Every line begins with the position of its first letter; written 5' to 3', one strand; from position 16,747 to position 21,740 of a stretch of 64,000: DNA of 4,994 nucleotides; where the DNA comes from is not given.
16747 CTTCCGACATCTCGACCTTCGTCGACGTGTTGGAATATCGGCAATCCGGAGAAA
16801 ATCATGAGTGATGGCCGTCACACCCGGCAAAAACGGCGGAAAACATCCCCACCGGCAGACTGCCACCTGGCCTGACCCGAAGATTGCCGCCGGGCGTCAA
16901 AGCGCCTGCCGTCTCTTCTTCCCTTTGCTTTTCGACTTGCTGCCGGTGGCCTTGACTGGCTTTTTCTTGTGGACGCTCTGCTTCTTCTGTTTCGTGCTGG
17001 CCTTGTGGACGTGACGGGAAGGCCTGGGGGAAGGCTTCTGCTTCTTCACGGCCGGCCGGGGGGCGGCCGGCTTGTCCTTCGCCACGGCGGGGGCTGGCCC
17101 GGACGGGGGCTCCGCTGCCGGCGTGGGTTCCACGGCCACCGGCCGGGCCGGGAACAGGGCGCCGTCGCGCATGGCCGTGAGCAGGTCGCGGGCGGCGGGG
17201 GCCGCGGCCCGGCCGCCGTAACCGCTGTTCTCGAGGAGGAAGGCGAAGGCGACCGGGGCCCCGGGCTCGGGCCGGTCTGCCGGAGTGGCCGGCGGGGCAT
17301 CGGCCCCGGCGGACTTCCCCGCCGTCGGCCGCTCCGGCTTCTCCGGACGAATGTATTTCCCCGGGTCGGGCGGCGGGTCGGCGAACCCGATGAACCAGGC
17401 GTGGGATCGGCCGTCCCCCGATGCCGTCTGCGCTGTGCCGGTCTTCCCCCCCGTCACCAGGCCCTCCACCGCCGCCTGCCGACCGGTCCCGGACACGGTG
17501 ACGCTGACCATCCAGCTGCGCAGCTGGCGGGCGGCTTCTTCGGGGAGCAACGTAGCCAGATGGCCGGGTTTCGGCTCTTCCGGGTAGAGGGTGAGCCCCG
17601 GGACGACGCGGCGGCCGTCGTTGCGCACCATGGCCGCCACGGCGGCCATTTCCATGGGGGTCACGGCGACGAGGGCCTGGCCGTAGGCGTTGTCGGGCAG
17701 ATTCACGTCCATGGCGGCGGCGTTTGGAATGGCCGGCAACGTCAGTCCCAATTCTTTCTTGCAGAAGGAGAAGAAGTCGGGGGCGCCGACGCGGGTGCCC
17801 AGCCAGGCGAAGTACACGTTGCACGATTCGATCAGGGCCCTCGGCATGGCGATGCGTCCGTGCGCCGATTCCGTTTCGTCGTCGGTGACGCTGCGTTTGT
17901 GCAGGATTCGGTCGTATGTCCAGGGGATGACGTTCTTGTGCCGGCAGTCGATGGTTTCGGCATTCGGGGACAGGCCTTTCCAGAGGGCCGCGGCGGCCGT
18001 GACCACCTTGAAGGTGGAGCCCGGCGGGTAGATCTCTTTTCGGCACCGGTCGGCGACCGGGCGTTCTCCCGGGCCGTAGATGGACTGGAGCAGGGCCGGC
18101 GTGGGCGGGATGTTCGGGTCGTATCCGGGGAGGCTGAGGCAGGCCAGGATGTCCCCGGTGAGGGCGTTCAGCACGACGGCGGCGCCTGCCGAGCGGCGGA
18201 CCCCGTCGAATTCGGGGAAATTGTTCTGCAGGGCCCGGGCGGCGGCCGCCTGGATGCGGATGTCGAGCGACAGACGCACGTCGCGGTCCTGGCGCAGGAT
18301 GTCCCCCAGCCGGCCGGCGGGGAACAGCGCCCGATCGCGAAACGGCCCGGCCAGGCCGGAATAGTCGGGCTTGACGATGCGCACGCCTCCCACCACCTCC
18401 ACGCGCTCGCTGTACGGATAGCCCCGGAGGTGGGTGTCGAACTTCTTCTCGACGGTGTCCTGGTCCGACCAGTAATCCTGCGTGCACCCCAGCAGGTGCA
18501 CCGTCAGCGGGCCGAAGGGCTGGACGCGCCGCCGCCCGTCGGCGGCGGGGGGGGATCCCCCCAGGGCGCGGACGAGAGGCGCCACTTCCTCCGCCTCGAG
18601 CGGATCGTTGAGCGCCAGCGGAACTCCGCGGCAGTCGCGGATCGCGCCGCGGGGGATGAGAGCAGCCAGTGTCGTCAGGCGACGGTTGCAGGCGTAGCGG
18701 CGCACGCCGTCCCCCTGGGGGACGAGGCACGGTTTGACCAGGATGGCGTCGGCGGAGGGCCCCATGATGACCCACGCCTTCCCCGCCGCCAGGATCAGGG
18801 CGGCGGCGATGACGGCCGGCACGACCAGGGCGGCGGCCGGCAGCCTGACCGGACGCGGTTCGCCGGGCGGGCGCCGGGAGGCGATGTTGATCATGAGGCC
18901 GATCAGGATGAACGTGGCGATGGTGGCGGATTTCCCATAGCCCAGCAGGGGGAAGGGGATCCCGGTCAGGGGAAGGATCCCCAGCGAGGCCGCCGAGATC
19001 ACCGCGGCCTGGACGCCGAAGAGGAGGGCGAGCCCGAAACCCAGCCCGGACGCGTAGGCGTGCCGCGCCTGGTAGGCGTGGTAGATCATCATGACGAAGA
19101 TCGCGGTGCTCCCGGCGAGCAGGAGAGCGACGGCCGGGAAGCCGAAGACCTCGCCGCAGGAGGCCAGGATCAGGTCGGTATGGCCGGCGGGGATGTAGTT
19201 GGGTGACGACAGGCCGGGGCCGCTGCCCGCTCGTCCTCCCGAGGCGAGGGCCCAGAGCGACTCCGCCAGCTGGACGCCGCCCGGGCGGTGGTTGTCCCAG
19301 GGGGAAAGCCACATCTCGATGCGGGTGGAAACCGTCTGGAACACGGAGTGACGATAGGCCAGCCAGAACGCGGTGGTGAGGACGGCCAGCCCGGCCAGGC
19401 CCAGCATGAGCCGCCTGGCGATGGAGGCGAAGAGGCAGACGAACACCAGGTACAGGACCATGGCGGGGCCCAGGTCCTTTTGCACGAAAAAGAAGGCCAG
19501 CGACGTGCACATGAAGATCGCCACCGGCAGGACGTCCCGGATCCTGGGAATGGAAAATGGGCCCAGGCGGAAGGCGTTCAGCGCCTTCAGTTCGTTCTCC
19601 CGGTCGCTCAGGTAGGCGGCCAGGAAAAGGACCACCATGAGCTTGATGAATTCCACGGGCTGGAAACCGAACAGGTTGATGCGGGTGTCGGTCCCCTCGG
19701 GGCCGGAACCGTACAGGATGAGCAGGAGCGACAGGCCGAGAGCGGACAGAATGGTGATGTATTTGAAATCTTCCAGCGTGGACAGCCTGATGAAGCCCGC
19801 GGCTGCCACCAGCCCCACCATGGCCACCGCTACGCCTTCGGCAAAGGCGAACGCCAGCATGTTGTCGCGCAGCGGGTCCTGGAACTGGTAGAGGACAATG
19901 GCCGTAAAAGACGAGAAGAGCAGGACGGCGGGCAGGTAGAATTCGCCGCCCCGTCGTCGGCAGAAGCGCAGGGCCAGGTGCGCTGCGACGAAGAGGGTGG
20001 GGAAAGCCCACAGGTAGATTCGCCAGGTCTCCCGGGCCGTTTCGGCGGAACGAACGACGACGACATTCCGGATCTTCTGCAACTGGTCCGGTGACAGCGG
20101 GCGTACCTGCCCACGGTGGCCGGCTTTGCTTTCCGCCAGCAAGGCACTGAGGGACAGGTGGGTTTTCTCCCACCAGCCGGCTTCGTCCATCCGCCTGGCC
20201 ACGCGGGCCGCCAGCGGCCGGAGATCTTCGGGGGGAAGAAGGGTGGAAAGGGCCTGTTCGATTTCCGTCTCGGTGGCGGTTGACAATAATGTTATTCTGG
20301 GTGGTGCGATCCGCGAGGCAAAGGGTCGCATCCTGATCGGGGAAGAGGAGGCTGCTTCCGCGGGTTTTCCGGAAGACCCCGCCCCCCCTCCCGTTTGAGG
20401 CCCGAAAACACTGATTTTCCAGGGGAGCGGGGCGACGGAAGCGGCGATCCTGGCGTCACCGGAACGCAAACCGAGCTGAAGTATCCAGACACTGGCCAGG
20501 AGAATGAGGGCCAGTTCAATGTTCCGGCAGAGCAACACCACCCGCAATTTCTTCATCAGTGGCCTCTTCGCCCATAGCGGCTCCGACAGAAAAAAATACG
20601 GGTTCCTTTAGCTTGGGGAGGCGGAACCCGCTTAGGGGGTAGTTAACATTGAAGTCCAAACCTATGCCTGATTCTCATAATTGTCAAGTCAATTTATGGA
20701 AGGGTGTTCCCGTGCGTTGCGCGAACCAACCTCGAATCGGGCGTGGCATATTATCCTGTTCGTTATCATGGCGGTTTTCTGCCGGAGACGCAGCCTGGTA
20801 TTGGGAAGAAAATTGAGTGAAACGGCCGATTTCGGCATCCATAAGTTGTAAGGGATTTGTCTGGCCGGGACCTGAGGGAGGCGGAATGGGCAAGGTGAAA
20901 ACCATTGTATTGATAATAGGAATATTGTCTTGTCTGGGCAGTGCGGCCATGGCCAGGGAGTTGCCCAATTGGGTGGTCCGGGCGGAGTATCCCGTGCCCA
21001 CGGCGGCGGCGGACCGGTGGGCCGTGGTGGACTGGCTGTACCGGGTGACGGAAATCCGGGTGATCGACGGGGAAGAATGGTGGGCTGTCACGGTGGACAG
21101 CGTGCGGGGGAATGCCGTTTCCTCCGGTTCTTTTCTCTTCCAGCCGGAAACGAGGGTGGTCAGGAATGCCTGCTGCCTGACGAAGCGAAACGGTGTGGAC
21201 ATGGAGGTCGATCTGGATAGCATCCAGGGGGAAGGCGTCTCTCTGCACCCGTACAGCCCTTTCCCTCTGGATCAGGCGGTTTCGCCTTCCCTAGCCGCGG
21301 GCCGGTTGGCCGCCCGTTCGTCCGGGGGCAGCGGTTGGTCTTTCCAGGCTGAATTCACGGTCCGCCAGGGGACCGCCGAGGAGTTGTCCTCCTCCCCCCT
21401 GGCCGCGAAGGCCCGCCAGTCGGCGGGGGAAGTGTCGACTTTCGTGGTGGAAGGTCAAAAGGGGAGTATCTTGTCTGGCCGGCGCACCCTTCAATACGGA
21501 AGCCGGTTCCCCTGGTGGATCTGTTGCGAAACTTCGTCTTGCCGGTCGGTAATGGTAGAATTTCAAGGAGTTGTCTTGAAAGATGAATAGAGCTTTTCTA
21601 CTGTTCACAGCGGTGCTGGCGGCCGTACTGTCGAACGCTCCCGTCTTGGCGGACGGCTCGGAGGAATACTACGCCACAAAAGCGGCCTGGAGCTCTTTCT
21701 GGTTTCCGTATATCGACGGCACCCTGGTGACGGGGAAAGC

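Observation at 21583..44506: Unrecognised ~100-aa module repeated 2-4 times at the C-termini of three different giant secreted proteins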

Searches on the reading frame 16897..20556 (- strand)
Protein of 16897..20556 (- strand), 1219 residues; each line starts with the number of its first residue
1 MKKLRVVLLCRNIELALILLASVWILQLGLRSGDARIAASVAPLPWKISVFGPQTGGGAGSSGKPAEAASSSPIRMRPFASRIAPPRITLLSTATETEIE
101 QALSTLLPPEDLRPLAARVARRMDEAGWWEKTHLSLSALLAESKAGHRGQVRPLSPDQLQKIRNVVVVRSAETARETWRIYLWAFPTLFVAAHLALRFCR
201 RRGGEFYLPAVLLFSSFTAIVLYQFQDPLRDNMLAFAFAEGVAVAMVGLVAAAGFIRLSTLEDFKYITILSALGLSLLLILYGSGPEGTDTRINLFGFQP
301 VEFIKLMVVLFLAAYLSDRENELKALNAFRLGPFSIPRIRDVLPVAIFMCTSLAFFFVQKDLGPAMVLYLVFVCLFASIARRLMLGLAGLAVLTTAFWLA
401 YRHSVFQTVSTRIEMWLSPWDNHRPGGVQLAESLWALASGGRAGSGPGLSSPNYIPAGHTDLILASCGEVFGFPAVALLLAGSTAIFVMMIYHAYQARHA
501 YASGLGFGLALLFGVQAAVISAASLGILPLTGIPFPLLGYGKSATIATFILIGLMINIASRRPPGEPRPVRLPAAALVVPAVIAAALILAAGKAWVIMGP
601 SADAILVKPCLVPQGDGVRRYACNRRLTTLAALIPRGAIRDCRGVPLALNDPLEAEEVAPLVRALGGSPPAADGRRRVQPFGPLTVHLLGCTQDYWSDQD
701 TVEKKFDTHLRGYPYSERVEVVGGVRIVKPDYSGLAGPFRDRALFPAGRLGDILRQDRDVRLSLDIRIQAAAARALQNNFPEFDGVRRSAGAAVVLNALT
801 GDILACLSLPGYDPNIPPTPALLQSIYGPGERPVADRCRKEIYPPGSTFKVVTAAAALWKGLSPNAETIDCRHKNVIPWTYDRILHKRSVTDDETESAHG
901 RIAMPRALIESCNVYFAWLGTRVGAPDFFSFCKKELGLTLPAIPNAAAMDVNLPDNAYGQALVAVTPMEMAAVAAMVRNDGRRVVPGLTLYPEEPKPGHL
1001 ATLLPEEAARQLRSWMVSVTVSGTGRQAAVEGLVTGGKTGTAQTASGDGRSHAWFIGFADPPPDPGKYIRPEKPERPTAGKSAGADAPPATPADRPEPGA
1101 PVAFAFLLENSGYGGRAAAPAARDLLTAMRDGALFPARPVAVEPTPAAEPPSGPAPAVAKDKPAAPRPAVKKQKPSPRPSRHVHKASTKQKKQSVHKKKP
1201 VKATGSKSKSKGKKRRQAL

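Call 20: search_protein_families(library=pfam, proteins=[window:16897-20556:-], max_evalue=0.001)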
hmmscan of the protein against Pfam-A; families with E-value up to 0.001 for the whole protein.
window:16897-20556:- (1219 aa): 2 families
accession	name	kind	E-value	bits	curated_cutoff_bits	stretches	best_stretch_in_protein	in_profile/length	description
PF01098.24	FTSW_RODA_SPOVE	-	1.6e-47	162.7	26.4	1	217-560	14-352/356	Cell cycle protein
PF00905.27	Transpeptidase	-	2.7e-36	125.8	22.1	1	791-1060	1-266/299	Penicillin binding protein transpeptidase domain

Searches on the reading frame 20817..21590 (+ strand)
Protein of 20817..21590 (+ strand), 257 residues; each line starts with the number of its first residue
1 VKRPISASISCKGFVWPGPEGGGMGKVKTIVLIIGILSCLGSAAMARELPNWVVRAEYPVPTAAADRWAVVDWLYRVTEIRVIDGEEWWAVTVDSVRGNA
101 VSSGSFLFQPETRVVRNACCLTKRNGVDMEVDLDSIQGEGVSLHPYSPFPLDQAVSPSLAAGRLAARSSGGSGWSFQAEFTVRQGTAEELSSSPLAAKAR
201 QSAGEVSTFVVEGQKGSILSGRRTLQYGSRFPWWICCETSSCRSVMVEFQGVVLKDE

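Call 20: search_protein_families(library=pfam, proteins=[window:20817-21590:+], max_evalue=0.001)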
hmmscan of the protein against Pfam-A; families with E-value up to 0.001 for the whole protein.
window:20817-21590:+ (257 aa): 0 families

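Call 86: search_protein_families(library=ncbifam, proteins=[window:20817-21590:+], max_evalue=0.01)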
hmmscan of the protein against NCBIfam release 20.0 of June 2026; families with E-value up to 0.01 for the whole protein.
window:20817-21590:+ (257 aa): 0 families
